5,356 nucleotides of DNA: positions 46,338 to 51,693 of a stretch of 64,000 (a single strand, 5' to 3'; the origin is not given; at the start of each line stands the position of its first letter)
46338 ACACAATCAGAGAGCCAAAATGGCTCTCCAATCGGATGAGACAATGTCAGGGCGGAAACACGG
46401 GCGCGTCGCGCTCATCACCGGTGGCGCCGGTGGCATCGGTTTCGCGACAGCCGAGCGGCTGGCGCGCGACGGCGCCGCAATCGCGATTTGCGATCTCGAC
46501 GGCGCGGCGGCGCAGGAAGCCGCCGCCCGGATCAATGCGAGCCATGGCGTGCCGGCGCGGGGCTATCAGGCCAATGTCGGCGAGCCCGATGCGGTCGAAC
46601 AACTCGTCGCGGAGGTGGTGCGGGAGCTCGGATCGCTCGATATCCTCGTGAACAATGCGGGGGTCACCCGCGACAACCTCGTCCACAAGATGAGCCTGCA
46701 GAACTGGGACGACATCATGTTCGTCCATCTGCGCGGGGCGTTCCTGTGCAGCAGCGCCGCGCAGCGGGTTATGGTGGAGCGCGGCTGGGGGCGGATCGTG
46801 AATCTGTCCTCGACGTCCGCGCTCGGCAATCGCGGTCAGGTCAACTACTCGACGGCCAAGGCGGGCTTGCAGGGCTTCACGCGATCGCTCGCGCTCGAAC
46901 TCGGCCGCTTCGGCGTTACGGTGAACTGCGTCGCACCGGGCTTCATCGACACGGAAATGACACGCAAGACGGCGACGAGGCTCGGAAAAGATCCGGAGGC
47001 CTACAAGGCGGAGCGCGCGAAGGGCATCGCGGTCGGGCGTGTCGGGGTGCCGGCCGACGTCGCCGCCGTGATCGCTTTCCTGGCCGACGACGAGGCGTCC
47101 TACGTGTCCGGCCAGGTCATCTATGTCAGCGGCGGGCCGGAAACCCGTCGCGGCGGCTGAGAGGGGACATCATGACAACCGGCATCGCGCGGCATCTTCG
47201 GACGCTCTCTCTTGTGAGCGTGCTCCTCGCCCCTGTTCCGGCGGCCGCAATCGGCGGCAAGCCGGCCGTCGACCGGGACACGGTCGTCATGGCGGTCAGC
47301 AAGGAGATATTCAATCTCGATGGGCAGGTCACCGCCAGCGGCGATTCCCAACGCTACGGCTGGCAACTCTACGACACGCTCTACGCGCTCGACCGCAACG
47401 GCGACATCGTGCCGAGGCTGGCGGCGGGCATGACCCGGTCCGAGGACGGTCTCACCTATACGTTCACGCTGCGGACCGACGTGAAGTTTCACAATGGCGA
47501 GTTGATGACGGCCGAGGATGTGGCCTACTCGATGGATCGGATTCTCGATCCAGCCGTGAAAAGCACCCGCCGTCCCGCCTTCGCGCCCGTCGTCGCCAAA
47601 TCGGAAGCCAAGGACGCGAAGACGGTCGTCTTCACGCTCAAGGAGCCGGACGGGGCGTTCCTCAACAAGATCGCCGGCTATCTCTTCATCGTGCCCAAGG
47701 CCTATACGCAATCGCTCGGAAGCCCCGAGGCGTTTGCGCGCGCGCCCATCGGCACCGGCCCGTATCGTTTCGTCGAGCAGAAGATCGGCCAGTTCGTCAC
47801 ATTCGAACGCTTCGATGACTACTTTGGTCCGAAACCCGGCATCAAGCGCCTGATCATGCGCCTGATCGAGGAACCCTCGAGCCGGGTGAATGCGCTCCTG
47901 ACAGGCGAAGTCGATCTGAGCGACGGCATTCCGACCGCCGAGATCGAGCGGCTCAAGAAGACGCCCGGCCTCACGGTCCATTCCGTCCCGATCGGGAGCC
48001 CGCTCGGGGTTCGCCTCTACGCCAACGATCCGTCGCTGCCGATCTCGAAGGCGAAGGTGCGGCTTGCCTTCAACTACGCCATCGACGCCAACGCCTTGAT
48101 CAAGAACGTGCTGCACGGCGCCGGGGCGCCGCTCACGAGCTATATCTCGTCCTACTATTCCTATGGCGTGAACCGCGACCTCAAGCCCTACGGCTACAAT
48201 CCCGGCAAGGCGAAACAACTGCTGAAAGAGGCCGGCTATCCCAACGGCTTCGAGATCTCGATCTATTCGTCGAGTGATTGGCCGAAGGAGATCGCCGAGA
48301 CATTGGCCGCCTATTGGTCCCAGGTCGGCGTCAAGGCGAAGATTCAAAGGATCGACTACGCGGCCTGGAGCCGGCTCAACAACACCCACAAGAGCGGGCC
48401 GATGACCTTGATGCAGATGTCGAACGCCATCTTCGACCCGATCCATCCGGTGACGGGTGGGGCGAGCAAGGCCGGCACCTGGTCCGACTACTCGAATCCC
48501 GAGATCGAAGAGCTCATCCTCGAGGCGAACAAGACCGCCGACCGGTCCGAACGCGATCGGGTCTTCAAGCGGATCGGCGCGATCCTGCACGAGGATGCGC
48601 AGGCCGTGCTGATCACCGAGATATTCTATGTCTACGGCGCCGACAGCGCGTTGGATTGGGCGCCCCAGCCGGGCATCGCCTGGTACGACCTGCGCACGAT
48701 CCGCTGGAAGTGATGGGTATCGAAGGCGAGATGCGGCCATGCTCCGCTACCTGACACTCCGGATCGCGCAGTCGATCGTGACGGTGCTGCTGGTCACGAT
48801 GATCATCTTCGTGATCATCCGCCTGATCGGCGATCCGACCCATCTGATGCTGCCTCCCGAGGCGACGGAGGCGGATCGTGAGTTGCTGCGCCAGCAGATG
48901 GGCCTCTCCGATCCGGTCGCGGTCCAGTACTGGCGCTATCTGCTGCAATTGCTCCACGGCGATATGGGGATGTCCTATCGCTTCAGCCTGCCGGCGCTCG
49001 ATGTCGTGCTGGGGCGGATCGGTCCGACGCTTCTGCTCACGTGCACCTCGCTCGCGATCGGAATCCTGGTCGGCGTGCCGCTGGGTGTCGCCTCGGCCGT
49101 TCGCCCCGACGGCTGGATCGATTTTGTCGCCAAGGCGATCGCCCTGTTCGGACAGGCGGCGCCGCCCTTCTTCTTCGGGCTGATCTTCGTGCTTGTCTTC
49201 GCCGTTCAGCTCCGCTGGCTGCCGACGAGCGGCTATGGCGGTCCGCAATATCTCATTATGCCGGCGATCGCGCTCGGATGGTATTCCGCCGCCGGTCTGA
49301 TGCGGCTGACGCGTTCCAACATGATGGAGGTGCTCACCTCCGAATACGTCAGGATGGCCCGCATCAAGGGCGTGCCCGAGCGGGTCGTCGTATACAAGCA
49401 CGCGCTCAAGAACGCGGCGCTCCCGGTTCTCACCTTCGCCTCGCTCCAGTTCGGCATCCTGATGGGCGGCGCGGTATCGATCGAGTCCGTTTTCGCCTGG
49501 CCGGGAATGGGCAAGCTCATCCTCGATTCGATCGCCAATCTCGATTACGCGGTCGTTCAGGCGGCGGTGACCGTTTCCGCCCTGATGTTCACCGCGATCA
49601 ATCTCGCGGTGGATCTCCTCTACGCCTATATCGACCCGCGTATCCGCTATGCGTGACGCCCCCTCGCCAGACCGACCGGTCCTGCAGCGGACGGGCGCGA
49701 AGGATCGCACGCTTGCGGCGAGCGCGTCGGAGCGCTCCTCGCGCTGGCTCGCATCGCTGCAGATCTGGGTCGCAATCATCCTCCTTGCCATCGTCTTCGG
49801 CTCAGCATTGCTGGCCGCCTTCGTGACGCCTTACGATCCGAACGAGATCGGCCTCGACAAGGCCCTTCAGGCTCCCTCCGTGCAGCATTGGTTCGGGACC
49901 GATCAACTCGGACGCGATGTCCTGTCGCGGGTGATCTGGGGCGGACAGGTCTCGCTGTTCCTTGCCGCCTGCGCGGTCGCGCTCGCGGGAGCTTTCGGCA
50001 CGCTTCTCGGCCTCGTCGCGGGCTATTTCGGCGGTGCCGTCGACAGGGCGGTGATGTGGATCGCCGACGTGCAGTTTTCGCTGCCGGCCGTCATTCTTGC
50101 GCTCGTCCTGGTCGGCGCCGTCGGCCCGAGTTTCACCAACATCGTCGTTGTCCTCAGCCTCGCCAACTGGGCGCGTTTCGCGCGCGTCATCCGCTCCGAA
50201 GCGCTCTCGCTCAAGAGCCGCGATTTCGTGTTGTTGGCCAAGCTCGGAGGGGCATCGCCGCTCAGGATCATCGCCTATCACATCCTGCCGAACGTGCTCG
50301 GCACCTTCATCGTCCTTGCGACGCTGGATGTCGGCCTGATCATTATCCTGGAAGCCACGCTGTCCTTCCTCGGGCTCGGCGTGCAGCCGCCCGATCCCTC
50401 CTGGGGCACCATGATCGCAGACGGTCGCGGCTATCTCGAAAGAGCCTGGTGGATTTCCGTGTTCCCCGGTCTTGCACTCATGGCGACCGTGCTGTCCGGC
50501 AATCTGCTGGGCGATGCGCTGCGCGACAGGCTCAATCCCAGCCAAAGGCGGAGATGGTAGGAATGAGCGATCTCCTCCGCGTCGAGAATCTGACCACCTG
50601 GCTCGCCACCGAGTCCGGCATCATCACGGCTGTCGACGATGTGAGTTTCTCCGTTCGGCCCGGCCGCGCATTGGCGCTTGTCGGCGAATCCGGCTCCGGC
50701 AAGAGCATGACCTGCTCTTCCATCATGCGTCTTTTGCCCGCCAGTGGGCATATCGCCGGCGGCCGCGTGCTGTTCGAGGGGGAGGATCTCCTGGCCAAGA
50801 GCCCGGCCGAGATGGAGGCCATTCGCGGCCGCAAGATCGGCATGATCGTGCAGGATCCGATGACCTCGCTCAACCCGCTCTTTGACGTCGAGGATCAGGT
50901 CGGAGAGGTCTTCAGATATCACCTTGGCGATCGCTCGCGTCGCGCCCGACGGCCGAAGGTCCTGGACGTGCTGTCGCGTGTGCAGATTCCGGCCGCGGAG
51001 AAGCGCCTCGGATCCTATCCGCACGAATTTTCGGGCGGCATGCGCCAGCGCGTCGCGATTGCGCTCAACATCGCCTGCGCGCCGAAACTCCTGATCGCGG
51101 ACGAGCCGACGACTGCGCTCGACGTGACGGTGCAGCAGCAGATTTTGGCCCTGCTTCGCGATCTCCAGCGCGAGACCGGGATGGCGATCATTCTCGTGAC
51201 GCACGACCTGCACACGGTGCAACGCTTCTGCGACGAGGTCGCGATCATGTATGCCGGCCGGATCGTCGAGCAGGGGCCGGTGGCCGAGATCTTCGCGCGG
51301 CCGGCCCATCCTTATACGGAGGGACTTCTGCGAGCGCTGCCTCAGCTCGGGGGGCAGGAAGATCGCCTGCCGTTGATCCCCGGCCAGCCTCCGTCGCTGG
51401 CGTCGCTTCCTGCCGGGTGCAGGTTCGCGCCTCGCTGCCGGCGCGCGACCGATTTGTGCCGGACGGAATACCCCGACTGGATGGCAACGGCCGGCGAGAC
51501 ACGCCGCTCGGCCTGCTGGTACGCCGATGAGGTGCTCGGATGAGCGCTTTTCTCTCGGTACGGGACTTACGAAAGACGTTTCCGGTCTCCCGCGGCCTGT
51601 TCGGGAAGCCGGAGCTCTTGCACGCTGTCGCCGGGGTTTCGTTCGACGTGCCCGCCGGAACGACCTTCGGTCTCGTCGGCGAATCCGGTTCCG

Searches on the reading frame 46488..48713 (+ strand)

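Call 5: search_protein_families(library=pfam, proteins=[window:46488-48713:+])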
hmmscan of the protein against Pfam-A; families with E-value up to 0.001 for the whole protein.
window:46488-48713:+ (741 aa): 1 family
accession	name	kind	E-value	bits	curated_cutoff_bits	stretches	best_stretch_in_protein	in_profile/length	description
PF00496.27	SBP_bac_5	-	1.2e-86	291.5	32.4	1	307-652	2-354/368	Bacterial extracellular solute-binding proteins, family 5 Middle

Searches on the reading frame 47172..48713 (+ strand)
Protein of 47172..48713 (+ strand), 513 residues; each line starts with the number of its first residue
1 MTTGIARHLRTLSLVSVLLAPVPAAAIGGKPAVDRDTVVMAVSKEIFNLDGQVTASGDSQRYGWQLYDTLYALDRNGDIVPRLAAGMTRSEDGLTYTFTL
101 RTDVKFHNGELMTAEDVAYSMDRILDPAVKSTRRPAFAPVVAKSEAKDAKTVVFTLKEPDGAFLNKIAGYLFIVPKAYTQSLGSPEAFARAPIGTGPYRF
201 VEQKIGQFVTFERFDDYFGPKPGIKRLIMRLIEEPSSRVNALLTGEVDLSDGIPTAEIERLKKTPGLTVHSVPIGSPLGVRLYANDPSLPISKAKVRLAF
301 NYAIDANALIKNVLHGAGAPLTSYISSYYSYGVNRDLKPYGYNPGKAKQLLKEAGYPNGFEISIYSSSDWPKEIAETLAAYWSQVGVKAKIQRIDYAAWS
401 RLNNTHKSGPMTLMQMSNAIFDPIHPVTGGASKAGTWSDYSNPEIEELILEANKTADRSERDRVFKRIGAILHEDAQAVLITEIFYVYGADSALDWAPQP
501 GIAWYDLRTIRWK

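Call 26: search_solved_structures(query=window:47172-48713:+, max_evalue=1e-15)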
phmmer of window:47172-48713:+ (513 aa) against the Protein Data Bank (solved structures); distinct sequences matched with E-value up to 1e-15: 61 (the best 60 are shown).
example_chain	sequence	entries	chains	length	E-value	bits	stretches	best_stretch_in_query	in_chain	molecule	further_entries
3m8u_A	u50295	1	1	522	6e-55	189.9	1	63-481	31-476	Heme-binding protein A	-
5u4o_A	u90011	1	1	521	8.4e-52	179.5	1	40-487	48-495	ABC transporter substrate-binding protein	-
1uqw_A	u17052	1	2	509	2.6e-48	168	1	37-479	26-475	PUTATIVE BINDING PROTEIN YLIB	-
6ofq_A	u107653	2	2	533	2.8e-48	167.9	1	45-481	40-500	Heme-binding protein A / AI-2 binding protein A | Heme-binding protein A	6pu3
8upi_A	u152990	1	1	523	2.4e-46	161.5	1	66-477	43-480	Peptide ABC transporter substrate-binding protein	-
6hlx_A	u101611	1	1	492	6.7e-46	160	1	64-466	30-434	AgaA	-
8z1z_F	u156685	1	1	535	3.6e-45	157.6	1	64-482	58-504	Dipeptide-binding protein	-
8z1y_F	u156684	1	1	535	5.2e-45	157.1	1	64-482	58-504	Dipeptide-binding protein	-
1dpe_A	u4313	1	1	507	6.4e-45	156.8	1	76-482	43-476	DIPEPTIDE-BINDING PROTEIN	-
1dpp_A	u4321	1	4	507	6.4e-45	156.8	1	66-482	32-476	DIPEPTIDE BINDING PROTEIN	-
5isu_A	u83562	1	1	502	2.7e-42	148.1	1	76-491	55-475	Lmo0135 protein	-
2noo_A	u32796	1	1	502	9.4e-41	143.1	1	65-359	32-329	Nickel-binding periplasmic protein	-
8spm_A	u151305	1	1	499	1.5e-40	142.4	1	65-360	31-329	Nickel ABC transporter, nickel/metallophore periplasmic binding protein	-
1uiu_A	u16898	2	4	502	1.5e-40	142.4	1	65-360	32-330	Nickel-binding periplasmic protein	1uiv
3mzb_A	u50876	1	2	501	1.5e-40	142.4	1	65-360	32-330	Nickel-binding periplasmic protein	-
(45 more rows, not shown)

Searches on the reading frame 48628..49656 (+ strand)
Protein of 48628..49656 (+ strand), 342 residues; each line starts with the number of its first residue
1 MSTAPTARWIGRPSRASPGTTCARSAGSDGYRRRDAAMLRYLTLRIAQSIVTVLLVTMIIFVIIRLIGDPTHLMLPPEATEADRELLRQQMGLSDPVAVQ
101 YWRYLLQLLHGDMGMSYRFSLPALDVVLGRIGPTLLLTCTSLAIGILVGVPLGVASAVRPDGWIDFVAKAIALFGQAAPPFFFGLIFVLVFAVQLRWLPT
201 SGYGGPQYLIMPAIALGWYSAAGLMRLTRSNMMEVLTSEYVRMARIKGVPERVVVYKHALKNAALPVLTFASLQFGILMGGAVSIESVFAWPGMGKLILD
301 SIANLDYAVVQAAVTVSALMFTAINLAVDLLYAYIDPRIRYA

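Call 5: search_protein_families(library=pfam, proteins=[window:48628-49656:+])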
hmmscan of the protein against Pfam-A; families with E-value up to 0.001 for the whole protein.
window:48628-49656:+ (342 aa): 2 families
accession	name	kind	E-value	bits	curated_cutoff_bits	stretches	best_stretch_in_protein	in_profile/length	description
PF00528.27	BPD_transp_1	-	5.1e-42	144.1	26.4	1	149-340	1-183/184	Binding-protein-dependent transport system inner membrane component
PF19300.4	BPD_transp_1_N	-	1.9e-10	41.4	23.8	1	38-114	1-78/114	Binding-prot-dependent transport system membrane comp, N-term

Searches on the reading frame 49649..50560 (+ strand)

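Call 6: search_protein_families(library=pfam, proteins=[window:49649-50560:+])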
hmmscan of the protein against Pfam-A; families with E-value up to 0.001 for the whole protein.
window:49649-50560:+ (303 aa): 1 family
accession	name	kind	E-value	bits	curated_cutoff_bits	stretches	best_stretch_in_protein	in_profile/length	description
PF00528.27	BPD_transp_1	-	1.8e-32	113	26.4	1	117-300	1-183/184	Binding-protein-dependent transport system inner membrane component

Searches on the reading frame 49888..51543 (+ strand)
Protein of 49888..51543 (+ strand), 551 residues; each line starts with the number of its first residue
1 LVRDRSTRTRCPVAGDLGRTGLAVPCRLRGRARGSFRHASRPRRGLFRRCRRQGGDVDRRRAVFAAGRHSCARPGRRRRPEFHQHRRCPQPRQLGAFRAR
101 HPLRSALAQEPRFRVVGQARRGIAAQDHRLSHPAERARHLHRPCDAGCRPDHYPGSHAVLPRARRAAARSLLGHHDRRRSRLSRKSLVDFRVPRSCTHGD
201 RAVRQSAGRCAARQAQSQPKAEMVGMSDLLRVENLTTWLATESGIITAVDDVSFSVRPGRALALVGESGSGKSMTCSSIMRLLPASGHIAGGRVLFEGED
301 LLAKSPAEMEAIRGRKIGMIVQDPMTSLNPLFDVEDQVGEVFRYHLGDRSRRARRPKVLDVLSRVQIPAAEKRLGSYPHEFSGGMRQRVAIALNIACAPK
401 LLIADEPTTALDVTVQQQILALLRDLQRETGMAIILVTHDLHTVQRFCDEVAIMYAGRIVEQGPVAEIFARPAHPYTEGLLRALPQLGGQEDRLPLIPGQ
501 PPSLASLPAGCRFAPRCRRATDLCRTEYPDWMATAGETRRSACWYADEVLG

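Call 6: search_protein_families(library=pfam, proteins=[window:49888-51543:+])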
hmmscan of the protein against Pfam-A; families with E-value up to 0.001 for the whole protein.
window:49888-51543:+ (551 aa): 5 families
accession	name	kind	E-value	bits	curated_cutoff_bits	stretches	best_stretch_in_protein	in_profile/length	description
PF00005.33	ABC_tran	-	3.7e-28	99.3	25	1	250-409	2-137/137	ABC transporter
PF08352.17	oligo_HPY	-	7.4e-22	78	27.1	1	460-524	1-65/65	Oligopeptide/dipeptide transporter, C-terminal region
PF13401.12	AAA_22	-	4.7e-06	27.4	27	1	260-438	6-122/130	AAA domain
PF13304.12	AAA_21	-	3.9e-05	24.3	27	1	377-442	234-301/304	AAA domain, putative AbiEii toxin, Type IV TA system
PF05621.17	TniB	-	0.00086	19.2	22.4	0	396-437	117-160/189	Bacterial TniB protein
